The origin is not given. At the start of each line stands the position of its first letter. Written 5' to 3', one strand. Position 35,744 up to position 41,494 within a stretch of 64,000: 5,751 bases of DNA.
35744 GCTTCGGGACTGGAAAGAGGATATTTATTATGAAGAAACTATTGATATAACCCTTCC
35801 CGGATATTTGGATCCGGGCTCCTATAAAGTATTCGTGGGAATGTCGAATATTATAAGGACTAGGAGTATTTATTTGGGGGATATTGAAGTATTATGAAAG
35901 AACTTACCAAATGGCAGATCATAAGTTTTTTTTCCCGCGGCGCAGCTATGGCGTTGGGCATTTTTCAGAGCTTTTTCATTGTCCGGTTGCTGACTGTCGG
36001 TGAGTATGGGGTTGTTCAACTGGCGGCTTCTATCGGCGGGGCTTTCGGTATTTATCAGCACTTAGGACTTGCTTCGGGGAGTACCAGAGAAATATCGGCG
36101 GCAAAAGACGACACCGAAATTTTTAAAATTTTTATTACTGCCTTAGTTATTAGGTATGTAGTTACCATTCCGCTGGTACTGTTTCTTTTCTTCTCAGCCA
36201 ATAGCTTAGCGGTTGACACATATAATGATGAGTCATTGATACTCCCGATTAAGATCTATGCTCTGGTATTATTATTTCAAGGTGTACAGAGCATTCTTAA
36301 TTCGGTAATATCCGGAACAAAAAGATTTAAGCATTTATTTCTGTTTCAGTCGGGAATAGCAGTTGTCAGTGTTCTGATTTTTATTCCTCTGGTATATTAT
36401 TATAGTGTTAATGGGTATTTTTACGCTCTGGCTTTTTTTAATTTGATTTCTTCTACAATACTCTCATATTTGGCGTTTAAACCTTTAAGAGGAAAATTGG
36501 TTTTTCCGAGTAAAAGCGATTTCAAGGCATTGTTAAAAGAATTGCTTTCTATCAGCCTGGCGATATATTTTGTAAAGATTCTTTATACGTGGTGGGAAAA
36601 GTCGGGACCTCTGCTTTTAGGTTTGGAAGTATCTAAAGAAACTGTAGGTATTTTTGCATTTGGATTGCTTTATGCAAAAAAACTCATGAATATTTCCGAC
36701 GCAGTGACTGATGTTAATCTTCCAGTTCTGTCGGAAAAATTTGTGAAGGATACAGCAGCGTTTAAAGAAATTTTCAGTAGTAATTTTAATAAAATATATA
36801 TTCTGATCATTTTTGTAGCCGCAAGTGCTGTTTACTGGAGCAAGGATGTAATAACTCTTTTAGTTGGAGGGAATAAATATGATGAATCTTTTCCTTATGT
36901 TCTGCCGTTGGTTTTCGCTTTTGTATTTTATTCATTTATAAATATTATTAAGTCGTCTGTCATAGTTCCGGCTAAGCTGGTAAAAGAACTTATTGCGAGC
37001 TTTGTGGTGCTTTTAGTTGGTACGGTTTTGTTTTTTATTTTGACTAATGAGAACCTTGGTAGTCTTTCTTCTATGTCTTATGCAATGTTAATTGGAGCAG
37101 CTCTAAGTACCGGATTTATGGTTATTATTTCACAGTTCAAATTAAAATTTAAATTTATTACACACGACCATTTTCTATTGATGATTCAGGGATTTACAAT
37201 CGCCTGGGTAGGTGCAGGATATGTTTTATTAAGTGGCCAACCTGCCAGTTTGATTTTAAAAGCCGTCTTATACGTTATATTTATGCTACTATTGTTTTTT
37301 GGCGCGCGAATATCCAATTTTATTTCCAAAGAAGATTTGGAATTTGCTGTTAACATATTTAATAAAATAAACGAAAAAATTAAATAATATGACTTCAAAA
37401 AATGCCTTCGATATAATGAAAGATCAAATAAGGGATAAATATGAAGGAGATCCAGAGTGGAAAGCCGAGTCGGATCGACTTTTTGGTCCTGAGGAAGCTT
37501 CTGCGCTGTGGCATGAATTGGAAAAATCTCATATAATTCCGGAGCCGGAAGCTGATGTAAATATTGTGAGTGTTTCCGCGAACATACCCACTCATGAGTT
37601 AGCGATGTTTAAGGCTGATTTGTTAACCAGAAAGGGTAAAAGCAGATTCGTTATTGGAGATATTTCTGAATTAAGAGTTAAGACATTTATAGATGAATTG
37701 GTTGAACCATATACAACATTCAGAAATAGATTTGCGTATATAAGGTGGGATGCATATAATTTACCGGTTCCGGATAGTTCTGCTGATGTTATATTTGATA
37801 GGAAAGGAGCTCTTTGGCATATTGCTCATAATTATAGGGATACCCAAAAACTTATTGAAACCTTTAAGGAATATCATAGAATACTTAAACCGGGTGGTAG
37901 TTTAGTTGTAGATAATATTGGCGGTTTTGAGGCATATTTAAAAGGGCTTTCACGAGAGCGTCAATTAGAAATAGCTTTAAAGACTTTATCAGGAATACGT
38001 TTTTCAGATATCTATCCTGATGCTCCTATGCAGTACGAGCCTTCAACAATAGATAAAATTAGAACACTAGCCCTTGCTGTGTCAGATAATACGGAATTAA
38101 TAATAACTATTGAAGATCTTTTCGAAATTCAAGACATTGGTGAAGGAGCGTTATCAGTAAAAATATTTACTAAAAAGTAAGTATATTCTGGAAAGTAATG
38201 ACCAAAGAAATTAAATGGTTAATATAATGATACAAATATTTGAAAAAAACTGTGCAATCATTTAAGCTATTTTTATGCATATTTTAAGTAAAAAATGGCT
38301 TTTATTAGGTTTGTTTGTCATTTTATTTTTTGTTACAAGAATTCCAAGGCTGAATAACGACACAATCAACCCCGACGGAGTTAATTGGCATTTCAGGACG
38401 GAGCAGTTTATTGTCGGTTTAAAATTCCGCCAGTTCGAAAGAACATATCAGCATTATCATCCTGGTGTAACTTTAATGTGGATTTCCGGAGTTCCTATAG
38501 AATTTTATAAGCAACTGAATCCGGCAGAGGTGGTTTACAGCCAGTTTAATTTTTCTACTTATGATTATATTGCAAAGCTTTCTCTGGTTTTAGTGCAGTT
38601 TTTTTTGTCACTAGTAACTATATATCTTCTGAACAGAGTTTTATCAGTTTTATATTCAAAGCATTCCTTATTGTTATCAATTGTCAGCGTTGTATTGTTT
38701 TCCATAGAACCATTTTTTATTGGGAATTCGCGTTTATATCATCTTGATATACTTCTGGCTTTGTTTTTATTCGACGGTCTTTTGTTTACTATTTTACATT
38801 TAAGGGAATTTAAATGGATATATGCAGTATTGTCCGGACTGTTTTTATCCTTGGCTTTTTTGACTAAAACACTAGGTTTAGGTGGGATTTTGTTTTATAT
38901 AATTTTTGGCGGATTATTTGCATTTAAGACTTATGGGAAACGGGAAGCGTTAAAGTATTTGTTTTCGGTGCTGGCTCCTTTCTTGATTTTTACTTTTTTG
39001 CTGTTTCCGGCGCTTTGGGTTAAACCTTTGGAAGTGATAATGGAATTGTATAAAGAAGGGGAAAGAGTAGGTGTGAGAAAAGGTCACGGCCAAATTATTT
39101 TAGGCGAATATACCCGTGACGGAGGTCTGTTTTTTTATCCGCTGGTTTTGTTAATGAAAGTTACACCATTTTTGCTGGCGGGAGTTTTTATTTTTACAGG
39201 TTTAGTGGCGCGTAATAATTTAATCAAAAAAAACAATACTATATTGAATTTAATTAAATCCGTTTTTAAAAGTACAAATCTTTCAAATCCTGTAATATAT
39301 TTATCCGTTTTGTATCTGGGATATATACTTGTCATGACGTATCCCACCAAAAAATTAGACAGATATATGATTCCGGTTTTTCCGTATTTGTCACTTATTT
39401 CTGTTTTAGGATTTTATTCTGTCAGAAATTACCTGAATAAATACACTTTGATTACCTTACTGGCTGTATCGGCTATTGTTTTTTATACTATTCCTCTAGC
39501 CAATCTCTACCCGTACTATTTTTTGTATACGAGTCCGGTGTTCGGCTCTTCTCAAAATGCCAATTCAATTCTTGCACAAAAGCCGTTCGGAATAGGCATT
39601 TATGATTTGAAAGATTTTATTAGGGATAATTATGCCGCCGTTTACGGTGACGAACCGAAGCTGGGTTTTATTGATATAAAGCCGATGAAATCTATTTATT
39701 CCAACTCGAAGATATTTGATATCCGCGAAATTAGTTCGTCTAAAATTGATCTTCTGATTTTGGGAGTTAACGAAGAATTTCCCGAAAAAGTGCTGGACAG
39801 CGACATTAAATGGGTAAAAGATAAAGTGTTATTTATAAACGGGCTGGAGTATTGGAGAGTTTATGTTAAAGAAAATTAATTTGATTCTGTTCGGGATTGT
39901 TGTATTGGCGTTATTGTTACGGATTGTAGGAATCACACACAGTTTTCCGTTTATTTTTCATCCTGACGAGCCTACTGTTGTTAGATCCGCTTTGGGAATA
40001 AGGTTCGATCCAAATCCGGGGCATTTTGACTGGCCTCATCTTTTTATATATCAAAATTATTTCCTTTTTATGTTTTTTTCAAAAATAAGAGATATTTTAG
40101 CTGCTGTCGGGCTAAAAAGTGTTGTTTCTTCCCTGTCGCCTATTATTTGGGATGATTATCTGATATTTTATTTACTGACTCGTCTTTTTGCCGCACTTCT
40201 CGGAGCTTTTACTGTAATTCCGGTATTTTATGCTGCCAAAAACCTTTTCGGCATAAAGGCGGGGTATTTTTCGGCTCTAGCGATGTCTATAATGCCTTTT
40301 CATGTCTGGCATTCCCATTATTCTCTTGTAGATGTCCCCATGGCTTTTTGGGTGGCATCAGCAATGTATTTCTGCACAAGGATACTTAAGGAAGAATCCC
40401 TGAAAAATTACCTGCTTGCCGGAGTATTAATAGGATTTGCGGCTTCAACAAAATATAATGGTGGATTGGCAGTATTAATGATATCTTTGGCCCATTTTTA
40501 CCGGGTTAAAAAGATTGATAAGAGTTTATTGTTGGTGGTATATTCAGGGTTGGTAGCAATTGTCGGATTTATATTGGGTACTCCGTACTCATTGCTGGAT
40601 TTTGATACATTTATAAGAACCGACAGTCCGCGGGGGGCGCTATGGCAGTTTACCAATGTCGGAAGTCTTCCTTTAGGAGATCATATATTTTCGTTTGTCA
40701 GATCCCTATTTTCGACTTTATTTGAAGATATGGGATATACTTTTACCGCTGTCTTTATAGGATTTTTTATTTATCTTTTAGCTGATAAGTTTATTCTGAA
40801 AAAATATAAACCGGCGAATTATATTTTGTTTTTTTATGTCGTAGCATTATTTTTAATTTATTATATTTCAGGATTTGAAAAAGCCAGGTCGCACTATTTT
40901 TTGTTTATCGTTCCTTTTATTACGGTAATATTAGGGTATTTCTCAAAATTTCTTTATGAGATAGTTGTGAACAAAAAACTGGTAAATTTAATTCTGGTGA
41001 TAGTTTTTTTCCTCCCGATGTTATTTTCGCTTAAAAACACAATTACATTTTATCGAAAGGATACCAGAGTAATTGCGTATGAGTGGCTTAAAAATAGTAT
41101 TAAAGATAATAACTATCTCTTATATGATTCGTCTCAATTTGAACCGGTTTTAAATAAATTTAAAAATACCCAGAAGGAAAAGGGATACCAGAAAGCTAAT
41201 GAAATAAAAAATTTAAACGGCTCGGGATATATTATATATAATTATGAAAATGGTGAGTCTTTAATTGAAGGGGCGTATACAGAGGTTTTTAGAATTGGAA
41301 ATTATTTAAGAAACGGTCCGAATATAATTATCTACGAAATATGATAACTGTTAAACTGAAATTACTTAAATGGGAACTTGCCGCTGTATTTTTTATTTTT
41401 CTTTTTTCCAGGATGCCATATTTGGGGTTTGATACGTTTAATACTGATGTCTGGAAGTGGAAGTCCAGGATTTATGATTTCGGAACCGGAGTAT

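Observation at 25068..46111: Unusually dense extracytoplasmic glycosylation island: about 7 polyprenyl-P-sugar synthase-type GT2s, 4-7 GT-C membrane transferases and 2 Wzx-like flippases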

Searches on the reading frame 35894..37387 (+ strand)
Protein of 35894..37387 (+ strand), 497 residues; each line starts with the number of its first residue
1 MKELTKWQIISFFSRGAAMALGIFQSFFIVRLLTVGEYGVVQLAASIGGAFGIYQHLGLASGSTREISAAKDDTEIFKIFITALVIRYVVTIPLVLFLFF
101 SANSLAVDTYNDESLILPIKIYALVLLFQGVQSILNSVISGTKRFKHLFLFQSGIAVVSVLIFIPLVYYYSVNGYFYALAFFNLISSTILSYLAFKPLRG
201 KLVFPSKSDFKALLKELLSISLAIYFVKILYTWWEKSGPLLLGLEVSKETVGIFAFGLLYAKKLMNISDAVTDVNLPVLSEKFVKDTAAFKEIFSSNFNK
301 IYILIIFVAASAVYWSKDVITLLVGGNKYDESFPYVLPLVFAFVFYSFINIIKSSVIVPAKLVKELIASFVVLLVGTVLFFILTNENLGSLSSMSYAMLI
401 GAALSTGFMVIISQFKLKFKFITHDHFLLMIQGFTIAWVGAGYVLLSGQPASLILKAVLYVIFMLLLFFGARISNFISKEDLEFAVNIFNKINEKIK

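Call 5: search_protein_families(library=pfam, proteins=[window:35894-37387:+], max_evalue=0.01)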
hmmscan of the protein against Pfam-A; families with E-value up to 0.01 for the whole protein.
window:35894-37387:+ (497 aa): 2 families
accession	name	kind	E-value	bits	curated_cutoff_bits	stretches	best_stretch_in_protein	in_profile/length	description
PF13440.11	Polysacc_synt_3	-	7.9e-20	71.7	23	1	29-332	2-291/293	Polysaccharide biosynthesis protein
PF01943.22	Polysacc_synt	-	2.3e-13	50.6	28.2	1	9-280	6-271/274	Polysaccharide biosynthesis protein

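Call 55: search_protein_families(library=ncbifam, proteins=[window:35894-37387:+], max_evalue=0.001)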
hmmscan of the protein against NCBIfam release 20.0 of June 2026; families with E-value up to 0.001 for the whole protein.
window:35894-37387:+ (497 aa): 0 families

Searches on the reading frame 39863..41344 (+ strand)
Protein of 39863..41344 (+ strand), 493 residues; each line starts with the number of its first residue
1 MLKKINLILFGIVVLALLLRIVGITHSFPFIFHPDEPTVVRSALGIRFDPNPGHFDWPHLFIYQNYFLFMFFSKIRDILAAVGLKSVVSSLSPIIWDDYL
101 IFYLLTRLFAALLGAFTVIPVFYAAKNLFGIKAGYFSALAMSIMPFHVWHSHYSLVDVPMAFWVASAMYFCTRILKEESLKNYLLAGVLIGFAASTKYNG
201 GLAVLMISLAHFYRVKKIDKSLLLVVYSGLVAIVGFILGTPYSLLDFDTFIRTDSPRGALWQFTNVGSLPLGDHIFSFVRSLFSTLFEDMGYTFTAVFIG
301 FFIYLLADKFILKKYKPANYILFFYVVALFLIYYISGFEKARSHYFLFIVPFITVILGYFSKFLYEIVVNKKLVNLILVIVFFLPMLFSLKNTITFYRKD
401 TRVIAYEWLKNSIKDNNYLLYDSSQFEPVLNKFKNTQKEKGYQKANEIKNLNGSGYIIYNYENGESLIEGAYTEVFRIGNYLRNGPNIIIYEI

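Call 6: search_protein_families(library=pfam, proteins=[window:39863-41344:+], max_evalue=0.01)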
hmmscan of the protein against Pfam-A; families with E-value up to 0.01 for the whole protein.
window:39863-41344:+ (493 aa): 3 families
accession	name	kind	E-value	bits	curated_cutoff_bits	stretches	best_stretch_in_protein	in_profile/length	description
PF13231.12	PMT_2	-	1.2e-13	52.1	26.1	1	107-233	25-151/160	Dolichyl-phosphate-mannose-protein mannosyltransferase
PF02366.24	PMT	-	6.6e-13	49.2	22.7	1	103-225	82-212/245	Dolichyl-phosphate-mannose-protein mannosyltransferase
PF02516.20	STT3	-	0.00013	22.1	24.5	1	108-212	100-207/405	Oligosaccharyl transferase STT3, N-terminal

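Call 12: find_encoding_contigs(protein=window:39863-41344:+, flank=10000, max_places=6)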
Protein window:39863-41344:+ (493 aa): 24 contigs read that carry it; 5 places shown.
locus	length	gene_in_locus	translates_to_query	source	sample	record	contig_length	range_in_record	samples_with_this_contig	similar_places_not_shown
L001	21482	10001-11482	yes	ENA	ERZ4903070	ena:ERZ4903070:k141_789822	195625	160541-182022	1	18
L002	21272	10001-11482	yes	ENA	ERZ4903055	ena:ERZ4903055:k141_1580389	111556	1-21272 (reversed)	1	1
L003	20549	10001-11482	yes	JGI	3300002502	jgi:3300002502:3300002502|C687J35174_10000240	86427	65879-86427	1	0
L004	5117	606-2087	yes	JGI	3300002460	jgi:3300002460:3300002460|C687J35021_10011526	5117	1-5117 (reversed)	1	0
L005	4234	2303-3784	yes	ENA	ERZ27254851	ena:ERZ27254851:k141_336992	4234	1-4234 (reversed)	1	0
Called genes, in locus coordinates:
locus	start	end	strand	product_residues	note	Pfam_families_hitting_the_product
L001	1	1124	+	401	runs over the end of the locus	PF08323:Glyco_transf_5 (faint), PF13439:Glyco_transf_4, PF00534:Glycos_transf_1, PF13692:Glyco_trans_1_4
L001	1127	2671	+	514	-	-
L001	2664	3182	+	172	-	-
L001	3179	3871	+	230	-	PF00535:Glycos_transf_2, PF10111:Glyco_tranf_2_2, PF13641:Glyco_tranf_2_3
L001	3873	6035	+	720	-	PF09852:DUF2079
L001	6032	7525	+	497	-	PF01943:Polysacc_synt, PF13440:Polysacc_synt_3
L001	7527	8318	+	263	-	PF08241:Methyltransf_11 (weak)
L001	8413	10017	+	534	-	-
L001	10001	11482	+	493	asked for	PF02366:PMT, PF13231:PMT_2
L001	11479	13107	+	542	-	PF13231:PMT_2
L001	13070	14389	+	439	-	PF01943:Polysacc_synt, PF13440:Polysacc_synt_3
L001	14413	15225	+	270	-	PF00535:Glycos_transf_2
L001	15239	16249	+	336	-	PF00535:Glycos_transf_2, PF10111:Glyco_tranf_2_2 (weak), PF13632:Glyco_trans_2_3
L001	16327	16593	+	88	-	PF06902:Fer4_19 (weak), PF13459:Fer4_15, PF13370:Fer4_13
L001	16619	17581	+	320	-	PF02449:Glyco_hydro_42 (faint)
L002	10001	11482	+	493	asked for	PF02366:PMT, PF13231:PMT_2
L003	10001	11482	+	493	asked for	PF02366:PMT, PF13231:PMT_2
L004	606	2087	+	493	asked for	PF02366:PMT, PF13231:PMT_2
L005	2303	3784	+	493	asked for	PF02366:PMT, PF13231:PMT_2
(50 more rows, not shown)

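Call 55: search_protein_families(library=ncbifam, proteins=[window:39863-41344:+], max_evalue=0.001)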
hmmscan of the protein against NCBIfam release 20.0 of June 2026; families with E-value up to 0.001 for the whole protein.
window:39863-41344:+ (493 aa): 1 family
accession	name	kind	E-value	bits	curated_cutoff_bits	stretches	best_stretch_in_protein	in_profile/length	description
TIGR04154.1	archaeo_STT3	subfamily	6.9e-05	21.4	450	1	107-157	99-150/831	oligosaccharyl transferase, archaeosortase A system-associated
